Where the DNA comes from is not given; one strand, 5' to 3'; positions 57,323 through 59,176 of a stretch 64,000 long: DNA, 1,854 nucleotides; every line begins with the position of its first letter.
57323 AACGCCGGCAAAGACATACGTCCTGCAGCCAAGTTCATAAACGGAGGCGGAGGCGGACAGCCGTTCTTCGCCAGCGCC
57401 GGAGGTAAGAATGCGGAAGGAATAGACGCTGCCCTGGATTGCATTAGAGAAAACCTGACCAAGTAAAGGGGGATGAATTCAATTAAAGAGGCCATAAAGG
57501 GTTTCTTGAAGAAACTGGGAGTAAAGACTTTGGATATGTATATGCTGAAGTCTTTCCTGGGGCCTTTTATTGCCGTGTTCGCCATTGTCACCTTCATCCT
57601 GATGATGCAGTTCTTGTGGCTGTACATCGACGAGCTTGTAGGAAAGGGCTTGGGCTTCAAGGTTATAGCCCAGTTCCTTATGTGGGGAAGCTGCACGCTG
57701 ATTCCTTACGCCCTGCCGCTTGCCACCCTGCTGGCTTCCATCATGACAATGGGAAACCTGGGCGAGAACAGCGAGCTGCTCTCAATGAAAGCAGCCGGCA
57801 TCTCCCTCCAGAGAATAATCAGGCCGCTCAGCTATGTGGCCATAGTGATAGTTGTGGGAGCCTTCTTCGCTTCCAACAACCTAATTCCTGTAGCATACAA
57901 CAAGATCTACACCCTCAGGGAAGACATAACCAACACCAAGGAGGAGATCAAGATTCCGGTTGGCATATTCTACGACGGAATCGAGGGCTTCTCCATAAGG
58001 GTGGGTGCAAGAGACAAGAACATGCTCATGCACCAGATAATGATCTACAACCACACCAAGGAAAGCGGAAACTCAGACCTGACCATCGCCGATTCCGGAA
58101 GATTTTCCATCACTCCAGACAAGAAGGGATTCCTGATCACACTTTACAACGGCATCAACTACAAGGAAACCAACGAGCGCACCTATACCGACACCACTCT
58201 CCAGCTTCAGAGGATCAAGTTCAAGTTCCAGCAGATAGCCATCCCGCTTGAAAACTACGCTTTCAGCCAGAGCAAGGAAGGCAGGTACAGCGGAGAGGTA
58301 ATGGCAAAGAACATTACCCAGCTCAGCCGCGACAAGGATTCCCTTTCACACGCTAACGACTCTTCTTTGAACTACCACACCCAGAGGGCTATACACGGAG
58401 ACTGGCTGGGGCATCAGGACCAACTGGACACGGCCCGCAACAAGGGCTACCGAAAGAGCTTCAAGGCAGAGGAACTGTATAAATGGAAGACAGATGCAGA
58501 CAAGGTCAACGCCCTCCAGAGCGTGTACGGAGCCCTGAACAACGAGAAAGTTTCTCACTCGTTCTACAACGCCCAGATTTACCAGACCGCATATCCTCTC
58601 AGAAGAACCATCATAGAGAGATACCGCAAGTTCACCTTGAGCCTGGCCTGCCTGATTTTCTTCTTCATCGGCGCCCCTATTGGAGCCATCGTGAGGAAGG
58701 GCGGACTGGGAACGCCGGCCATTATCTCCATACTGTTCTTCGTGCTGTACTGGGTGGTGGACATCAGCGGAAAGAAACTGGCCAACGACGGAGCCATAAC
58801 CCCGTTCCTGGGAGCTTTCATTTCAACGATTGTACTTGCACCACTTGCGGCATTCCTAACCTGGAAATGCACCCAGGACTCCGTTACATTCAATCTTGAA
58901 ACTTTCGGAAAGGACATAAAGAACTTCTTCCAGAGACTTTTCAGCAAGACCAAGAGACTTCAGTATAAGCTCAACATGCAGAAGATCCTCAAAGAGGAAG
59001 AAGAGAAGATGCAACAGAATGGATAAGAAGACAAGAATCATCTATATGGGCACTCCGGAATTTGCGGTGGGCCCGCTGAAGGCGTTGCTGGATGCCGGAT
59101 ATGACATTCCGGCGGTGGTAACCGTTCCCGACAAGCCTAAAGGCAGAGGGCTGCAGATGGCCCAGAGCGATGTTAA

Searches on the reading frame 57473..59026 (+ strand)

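Call 66: search_protein_families(library=pfam, proteins=[window:57473-59026:+], max_evalue=0.00001)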
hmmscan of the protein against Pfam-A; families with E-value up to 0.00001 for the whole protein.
window:57473-59026:+ (517 aa): 1 family
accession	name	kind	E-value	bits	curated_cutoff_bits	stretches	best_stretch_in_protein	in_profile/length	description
PF03739.19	LptF_LptG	-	1.6e-66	225.2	27.9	1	23-465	2-353/353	Lipopolysaccharide export system permease LptF/LptG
